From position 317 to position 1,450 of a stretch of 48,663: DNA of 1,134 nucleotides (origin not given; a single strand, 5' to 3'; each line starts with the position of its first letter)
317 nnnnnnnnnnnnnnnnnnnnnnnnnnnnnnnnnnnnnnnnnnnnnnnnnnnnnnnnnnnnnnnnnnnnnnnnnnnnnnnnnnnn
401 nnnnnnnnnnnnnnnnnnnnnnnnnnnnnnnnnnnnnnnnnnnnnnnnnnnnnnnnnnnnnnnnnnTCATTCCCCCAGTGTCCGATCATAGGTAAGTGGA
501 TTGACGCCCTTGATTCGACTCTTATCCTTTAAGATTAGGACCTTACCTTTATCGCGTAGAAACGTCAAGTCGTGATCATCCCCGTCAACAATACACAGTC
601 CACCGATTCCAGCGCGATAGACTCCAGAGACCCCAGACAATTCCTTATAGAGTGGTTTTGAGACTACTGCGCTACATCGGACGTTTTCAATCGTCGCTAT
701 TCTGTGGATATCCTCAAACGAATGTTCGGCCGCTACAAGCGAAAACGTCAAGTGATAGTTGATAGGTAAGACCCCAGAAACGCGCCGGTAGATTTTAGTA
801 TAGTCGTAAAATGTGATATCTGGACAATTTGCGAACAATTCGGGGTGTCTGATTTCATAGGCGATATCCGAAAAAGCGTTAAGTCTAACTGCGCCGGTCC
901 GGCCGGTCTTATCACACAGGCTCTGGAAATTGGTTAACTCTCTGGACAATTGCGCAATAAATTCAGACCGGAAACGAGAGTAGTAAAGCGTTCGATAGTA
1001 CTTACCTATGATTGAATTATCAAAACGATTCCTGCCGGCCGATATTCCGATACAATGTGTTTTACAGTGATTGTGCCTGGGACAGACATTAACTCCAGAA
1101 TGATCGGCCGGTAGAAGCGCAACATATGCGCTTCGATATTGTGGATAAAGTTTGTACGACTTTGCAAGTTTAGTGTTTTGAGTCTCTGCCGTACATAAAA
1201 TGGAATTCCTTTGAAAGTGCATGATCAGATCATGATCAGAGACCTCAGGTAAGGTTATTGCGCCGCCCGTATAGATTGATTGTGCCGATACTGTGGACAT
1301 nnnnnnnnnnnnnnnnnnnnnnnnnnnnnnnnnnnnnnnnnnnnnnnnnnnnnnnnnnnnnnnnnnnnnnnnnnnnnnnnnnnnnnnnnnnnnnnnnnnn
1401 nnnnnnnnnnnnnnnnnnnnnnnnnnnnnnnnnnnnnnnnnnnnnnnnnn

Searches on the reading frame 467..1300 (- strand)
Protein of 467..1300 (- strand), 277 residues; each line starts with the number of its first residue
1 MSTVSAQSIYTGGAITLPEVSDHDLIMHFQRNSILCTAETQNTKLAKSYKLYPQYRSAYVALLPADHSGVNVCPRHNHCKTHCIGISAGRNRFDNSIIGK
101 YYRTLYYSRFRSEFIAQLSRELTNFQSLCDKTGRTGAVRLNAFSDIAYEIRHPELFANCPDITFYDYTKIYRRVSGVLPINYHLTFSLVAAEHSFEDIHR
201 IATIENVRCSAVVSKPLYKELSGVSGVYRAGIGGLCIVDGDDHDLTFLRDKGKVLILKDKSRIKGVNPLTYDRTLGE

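Call 10: search_protein_families(library=phrogs, proteins=[window:467-1300:-], max_evalue=0.001)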
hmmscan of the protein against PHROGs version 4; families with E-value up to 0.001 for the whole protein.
window:467-1300:- (277 aa): 1 family
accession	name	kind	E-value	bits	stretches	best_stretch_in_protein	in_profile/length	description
phrog_1617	-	unknown function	4.1e-35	122.2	1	31-262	38-258/273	-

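Call 23: search_protein_families(library=pfam, proteins=[window:467-1300:-], max_evalue=0.01)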
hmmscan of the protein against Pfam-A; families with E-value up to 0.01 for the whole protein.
window:467-1300:- (277 aa): 1 family
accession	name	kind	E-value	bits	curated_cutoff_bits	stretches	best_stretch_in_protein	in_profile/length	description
PF17338.8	GP88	-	1.7e-25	90.6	24.4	1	41-260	6-218/230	Gene product 88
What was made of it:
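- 467..1300 (-): GP88-family gene (277 aa), the first gene of the two-gene unit that the array closes. PF17338, E 1.7e-25 (call 23); phrog_1617 (call 10).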

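Call 58: search_solved_structures(query=window:467-1300:-, max_evalue=1)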
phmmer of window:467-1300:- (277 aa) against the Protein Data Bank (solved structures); distinct sequences matched with E-value up to 1: 5.
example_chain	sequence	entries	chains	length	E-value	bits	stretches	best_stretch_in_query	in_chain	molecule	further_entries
6t0f_A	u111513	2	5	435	0.16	14.5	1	136-171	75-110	Methyl-branched lipid omega-hydroxylase | CYP124 in complex with inhibitor compound 5'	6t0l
2wm4_A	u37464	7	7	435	0.17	14.4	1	136-171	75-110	PUTATIVE CYTOCHROME P450 124 | Methyl-branched lipid omega-hydroxylase | CYP124 in complex with inhibitor carbethoxyhexyl imidazole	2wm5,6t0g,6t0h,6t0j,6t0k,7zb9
8gdi_A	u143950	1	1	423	0.5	12.9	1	129-171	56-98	Cytochrome P450 124A1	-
6cvc_A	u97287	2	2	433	0.51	12.8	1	129-171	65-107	Cytochrome P450 124A1, Cyp124A1 | Cytochrome P450 124A1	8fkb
8fjo_A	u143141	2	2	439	0.53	12.8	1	129-171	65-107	Cytochrome P450 124A1, Cyp124A1 | Cytochrome P450 124A1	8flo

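Call 59: search_protein_families(library=ncbifam, proteins=[window:467-1300:-], max_evalue=0.1)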
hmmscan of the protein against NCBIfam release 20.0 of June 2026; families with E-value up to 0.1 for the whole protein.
window:467-1300:- (277 aa): 0 families

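Call 72: search_protein_families(library=padloc, proteins=[window:467-1300:-], max_evalue=0.01)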
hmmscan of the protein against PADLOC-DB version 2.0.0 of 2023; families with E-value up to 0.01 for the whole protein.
window:467-1300:- (277 aa): 0 families
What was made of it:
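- Tried and rejected: NCBIfam, PADLOC and a PDB sequence search gave nothing (calls 58, 59, 72).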

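Call 75: find_homologous_proteins(query=window:467-1300:-, max_evalue=0.00001)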
Query window:467-1300:- (277 aa): 122 proteins with E <= 0.00001 among 941 candidates; the best 120 are listed.
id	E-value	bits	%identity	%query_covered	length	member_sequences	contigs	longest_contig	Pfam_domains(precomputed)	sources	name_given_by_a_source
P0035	2.0e-185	632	100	100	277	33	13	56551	PF17338.9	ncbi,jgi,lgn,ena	jgi:hypothetical protein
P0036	7.1e-162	555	88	100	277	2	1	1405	PF17338.9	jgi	jgi:hypothetical protein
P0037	2.4e-111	389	64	95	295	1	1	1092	PF17338.9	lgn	-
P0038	6.1e-106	372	70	92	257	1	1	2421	PF17338.9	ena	-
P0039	2.1e-79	285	51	94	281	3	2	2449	PF17338.9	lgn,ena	-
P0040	2.4e-26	111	36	83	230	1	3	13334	PF17338.9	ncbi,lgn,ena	-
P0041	8.1e-25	106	37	75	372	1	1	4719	PF17338.9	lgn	-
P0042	4.6e-24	103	38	74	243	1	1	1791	PF17338.9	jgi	-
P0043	1.4e-23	102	38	74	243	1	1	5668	PF17338.9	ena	-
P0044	1.5e-23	102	38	71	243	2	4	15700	PF17338.9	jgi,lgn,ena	jgi:hypothetical protein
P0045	1.6e-23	102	38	74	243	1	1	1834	PF17338.9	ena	-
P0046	2.0e-23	101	37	71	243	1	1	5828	PF17338.9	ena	-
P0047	9.7e-23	99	37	74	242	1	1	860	PF17338.9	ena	-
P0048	2.0e-22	98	35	76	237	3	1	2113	PF17338.9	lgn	-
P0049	2.7e-22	97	34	78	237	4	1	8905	PF17338.9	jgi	jgi:hypothetical protein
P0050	1.5e-21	95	33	80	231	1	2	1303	PF17338.9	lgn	-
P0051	3.3e-21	94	32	83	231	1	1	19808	PF17338.9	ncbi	-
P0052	7.7e-21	93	35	81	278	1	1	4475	PF17338.9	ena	-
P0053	4.4e-20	90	33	83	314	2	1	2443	PF17338.9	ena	-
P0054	7.2e-20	90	31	87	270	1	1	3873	PF17338.9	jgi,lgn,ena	jgi:hypothetical protein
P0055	3.0e-19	87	33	83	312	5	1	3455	PF17338.9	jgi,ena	-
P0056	3.5e-19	87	33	80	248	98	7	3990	PF17338.9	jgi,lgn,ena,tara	jgi:hypothetical protein|tara:strand:- start:344 stop:1090 length:747 start_codon:yes stop_codon:yes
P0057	5.4e-19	87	37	57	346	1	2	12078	PF17338.9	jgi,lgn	-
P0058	9.0e-19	86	31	83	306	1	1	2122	PF17338.9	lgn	-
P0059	1.4e-18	85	31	87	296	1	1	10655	PF17338.9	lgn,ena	-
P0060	2.0e-18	85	33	77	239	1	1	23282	PF17338.9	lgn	-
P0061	2.7e-18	84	32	79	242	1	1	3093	PF17338.9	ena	-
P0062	3.1e-18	84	31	74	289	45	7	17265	PF17338.9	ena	-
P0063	3.6e-18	84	37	76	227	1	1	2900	PF17338.9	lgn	-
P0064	4.1e-18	84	31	83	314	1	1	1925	PF17338.9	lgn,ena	-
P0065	1.0e-17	82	32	73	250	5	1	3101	PF17338.9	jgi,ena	jgi:hypothetical protein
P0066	2.1e-17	81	34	73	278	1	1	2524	PF17338.9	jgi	jgi:hypothetical protein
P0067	2.6e-17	81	31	73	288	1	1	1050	PF17338.9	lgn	-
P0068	4.2e-17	80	33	84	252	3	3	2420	PF17338.9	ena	-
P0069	6.1e-17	80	31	84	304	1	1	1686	PF17338.9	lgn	-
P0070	1.7e-16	78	40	52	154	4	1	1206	PF17338.9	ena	-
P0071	1.9e-16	78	33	90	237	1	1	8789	PF17338.9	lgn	-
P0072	2.5e-16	78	34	75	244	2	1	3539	PF17338.9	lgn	-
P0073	2.8e-16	78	37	66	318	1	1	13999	PF17338.9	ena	-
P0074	5.8e-16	77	31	79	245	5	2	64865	PF17338.9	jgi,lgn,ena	jgi:hypothetical protein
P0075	7.3e-16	76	33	86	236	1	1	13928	PF17338.9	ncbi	-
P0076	3.5e-15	74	30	81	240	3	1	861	PF17338.9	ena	-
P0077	4.7e-15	74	31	81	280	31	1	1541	PF17338.9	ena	-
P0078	4.9e-15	74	33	76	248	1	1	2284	PF17338.9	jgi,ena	-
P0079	8.7e-15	73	32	84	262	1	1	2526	PF17338.9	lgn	-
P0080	3.2e-14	71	33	76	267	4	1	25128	PF17338.9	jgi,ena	jgi:hypothetical protein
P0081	5.8e-14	70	30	84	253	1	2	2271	PF17338.9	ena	-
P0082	5.9e-14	70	33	77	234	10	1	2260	PF17338.9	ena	-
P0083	7.6e-14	70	32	81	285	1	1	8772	PF17338.9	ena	-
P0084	9.6e-14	69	33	81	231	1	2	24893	PF17338.9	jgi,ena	jgi:hypothetical protein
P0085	1.4e-13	69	31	71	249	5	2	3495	PF17338.9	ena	-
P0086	2.7e-13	68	32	75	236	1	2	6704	PF17338.9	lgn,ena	-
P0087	2.9e-13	68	31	76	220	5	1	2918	PF17338.9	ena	-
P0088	3.1e-13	68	31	76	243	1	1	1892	PF17338.9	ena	-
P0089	3.7e-13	68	35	58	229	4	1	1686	PF17338.9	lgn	-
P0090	3.7e-13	68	34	73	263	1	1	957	PF17338.9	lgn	-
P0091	4.1e-13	67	33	80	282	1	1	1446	PF17338.9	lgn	-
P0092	5.8e-13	67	32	76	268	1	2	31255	PF17338.9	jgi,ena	jgi:hypothetical protein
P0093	6.5e-13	67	30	84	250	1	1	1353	PF17338.9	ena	-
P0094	6.9e-13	67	30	84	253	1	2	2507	PF17338.9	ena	-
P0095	7.0e-13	67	30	84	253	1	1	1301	PF17338.9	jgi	-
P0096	8.2e-13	66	30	84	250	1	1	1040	PF17338.9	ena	-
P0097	1.2e-12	66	30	84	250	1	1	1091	PF17338.9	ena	-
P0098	1.4e-12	66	31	85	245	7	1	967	PF17338.9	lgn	-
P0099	1.5e-12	66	33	82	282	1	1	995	PF17338.9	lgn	-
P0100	1.5e-12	66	30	84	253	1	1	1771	PF17338.9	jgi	-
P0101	1.8e-12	65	32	76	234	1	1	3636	PF17338.9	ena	-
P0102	2.0e-12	65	33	81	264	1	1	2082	PF17338.9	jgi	-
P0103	2.3e-12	65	29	84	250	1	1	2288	PF17338.9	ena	-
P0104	3.0e-12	65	30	84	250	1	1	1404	PF17338.9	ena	-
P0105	3.4e-12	64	30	84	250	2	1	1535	PF17338.9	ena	-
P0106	3.8e-12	64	28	84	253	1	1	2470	PF17338.9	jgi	-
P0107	3.8e-12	64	33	80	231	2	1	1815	PF17338.9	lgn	-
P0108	3.9e-12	64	31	77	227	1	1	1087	PF17338.9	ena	-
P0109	4.0e-12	64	28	84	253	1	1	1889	PF17338.9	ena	-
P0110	4.9e-12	64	33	76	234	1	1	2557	PF17338.9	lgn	-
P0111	8.0e-12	63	28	84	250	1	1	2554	PF17338.9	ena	-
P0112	1.9e-11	62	32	79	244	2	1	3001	PF17338.9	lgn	-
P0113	4.4e-11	61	30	79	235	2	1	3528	PF17338.9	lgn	-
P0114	4.7e-11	61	32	76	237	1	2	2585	PF17338.9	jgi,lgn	-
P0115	5.5e-11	60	32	86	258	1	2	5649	PF17338.9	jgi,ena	jgi:hypothetical protein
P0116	6.1e-11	60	32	70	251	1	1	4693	PF17338.9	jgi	jgi:hypothetical protein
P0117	6.7e-11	60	30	76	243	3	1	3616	PF17338.9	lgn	-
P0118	9.8e-11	60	28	80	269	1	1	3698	PF17338.9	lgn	-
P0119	1.0e-10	59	32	57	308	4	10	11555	PF17338.9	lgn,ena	-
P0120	1.1e-10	59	28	82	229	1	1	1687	PF17338.9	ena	-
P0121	1.7e-10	59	28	81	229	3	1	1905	PF17338.9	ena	-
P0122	2.0e-10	59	30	75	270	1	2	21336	PF17338.9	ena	-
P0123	2.4e-10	58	32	67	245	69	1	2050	PF17338.9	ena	-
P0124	2.6e-10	58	33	85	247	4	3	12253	PF17338.9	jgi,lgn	-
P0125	2.9e-10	58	32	63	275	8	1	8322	PF17338.9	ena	-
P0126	3.6e-10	58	27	81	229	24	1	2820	PF17338.9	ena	-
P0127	3.8e-10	58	30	81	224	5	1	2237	PF17338.9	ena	-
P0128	3.8e-10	58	28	82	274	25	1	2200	PF17338.9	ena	-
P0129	5.2e-10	57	29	73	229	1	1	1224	PF17338.9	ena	-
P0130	5.5e-10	57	37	51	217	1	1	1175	PF17338.9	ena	-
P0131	7.8e-10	57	29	75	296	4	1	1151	PF17338.9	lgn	-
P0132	1.0e-9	56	31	83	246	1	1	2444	PF17338.9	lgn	-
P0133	1.1e-9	56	28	81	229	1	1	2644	PF17338.9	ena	-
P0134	1.6e-9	56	27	81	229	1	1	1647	PF17338.9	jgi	-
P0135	1.6e-9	56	37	45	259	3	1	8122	PF17338.9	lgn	-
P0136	1.7e-9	55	29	84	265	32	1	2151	PF17338.9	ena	-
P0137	1.9e-9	55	29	73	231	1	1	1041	PF17338.9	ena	-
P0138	3.5e-9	54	29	73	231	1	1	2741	PF17338.9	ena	-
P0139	4.1e-9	54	33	65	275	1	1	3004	PF17338.9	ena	-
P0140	5.1e-9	54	28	73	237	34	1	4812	PF17338.9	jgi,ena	-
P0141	5.3e-9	54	27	82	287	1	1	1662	PF17338.9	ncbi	-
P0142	5.3e-9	54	30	79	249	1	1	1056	PF17338.9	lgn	-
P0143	1.4e-8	53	31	74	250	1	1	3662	PF17338.9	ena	-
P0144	4.2e-8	51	29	73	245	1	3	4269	PF17338.9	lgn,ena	-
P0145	1.5e-7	49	30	79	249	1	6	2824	PF17338.9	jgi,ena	jgi:hypothetical protein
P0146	2.1e-7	49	28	81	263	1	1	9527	PF17338.9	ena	-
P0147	2.6e-7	48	31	83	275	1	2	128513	PF17338.9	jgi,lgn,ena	-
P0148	5.4e-7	47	34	45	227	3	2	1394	PF17338.9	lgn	-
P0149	9.0e-7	47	30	65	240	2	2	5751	PF17338.9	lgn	-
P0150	1.0e-6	46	30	83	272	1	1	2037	PF17338.9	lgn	-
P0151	1.1e-6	46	31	74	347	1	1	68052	PF17338.9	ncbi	-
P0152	1.3e-6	46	29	81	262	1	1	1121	PF17338.9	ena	-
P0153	1.8e-6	46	28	79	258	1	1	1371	PF17338.9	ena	-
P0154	4.0e-6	44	30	82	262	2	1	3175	PF17338.9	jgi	jgi:hypothetical protein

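Call 76: find_encoding_contigs(protein=P0035, flank=6000, max_places=10)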
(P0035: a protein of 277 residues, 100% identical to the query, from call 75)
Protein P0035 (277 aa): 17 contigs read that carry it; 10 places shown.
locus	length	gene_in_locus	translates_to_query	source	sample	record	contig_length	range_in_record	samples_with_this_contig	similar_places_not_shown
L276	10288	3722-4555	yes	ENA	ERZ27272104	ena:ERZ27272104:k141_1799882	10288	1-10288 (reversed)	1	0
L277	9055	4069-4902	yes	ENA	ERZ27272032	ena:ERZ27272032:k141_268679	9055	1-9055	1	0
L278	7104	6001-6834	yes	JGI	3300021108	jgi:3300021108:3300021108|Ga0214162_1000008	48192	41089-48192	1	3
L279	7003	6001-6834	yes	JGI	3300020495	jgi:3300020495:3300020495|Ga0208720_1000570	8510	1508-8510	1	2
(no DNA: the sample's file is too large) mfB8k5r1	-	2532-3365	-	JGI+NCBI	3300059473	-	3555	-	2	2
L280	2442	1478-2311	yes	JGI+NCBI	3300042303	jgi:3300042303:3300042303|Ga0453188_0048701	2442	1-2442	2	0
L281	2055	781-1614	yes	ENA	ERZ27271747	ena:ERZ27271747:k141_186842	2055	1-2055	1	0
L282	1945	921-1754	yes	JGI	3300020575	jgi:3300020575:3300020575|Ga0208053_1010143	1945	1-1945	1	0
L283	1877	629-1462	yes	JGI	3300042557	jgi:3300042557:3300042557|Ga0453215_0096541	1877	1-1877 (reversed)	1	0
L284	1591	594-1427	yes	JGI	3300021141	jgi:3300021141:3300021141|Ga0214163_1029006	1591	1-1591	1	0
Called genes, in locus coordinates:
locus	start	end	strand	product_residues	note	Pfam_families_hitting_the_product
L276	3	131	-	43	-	?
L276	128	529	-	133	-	-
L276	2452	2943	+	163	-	-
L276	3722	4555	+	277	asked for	PF17338:GP88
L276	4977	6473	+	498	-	PF04860:Phage_portal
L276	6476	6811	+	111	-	-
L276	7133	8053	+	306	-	-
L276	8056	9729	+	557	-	-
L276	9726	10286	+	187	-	?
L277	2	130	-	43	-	?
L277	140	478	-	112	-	-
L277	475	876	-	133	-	-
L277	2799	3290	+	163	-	-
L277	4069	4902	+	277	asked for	PF17338:GP88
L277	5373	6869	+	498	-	PF04860:Phage_portal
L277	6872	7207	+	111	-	-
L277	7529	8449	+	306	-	-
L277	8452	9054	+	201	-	?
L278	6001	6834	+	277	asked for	PF17338:GP88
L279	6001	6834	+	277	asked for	PF17338:GP88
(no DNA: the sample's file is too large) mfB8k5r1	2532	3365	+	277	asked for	PF17338:GP88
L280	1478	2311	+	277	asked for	PF17338:GP88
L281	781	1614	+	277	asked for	PF17338:GP88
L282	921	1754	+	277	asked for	PF17338:GP88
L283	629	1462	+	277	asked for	PF17338:GP88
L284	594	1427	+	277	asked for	PF17338:GP88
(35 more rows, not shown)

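Call 86: predict_structure(alignment_id=A4)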
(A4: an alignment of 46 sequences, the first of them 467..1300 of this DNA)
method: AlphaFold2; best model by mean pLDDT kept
length: 277 residues; sequences in the alignment: 46
mean_pLDDT: 83.9   pTM: 0.86
mean pLDDT of the five models: 83.9, 83.3, 82.0, 82.0, 81.0
residues with pLDDT >= 90: 127; 70-90: 107; 50-70: 26; < 50: 17
segments of 3 or more residues with pLDDT < 50: 1-6, 225-232
pLDDT, mean of each block of 10 residues (from residue 1): 48 75 96 82 75 94 88 83 73 86 97 97 96 96 95 98 96 93 91 79 88 86 54 70 91 87 68 60
secondary structure, 60 per line:
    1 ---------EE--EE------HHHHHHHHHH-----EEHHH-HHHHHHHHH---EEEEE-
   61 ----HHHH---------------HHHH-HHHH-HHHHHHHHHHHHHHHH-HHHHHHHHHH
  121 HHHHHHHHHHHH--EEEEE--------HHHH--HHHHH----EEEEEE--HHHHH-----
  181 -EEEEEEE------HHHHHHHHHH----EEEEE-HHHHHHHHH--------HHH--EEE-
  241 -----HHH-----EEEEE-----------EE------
elements in order: H22-31 H43-51 E55-59 H65-68 H84-87 H89-92 H94-109 H111-132 E135-139 H148-151 H154-158 E163-168 H171-175 E182-188 H195-204 E209-213 H215-223 E237-239 E254-258
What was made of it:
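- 467..1300 (-): AlphaFold2 model with mean pLDDT 83.9 (call 86).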

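Call 88: fold_search(model_id=the predicted structure, library=pdb)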
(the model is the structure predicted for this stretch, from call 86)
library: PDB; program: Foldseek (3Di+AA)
matches with E <= 10: 599; with E <= 0.001: 0
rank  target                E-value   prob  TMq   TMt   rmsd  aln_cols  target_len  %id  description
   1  2z2u                  7.0e-03  0.72  0.31  0.31  10.2       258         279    9  Crystal structure of archaeal TYW1 (released 2007-10-23)
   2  6djt                  7.1e-02  0.33  0.30  0.28   8.7       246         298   13  Structure of TYW1 with a lysine-pyruvate adduct bound (released 2018-06-13)
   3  9lt8                  9.6e-02  0.18  0.18  0.15  11.0       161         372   12  Crystal structure of dehydrogenase/isomerase FabX from Helicobacter pylori in complex with inhibitor 35 (released 2025-12-24)
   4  4ag0_B                1.0e-01  0.30  0.31  0.33   8.7       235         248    9  Crystal structure of FimX EAL domain (released 2013-01-09)
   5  2j6v_A                1.1e-01  0.20  0.22  0.21  12.0       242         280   13  Crystal structure of the DNA repair enzyme UV Damage Endonuclease (released 2007-10-16)
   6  3c0s                  1.2e-01  0.23  0.23  0.23  11.0       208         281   10  UVDE 3 metals (released 2008-12-09)
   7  4afy_B                1.2e-01  0.30  0.33  0.35   8.8       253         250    7  Crystal structure of the FimX EAL domain in complex with reaction product pGpG (released 2013-01-09)
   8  2j6v_B                1.3e-01  0.35  0.23  0.23   8.4       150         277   12  Crystal structure of the DNA repair enzyme UV Damage Endonuclease (released 2007-10-16)
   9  3c0l                  1.5e-01  0.23  0.24  0.24  10.5       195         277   14  UVDE K229R (released 2008-12-09)
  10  4j40_A                1.7e-01  0.30  0.35  0.37   8.3       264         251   10  Crystal structure of the dual-domain GGDEF-EAL module of FimX from Pseudomonas aeruginosa (released 2013-02-20)
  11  2oof                  1.8e-01  0.21  0.23  0.17  10.1       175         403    8  The crystal structure of 4-imidazolone-5-propanoate amidohydrolase from environmental sample (released 2007-02-20)
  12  1g4e_B                2.0e-01  0.28  0.24  0.29   9.3       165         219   13  THIAMIN PHOSPHATE SYNTHASE (released 2001-09-26)
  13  3bzj                  2.0e-01  0.23  0.25  0.25   9.5       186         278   14  UVDE K229L (released 2008-12-09)
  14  3c0q                  2.2e-01  0.21  0.25  0.25  10.1       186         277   14  UVDE E175A (released 2008-12-09)
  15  1vqt                  3.0e-01  0.16  0.24  0.31   9.7       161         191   19  Crystal structure of Orotidine 5'-phosphate decarboxylase (TM0332) from Thermotoga maritima at 2.00 A resolution (released 2005-01-18)
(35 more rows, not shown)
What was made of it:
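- On Iterons / partition centromere: The neighbours are a GP88-family enzyme-like protein, a 31-aa peptide and the portal (calls 10, 23, 88).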
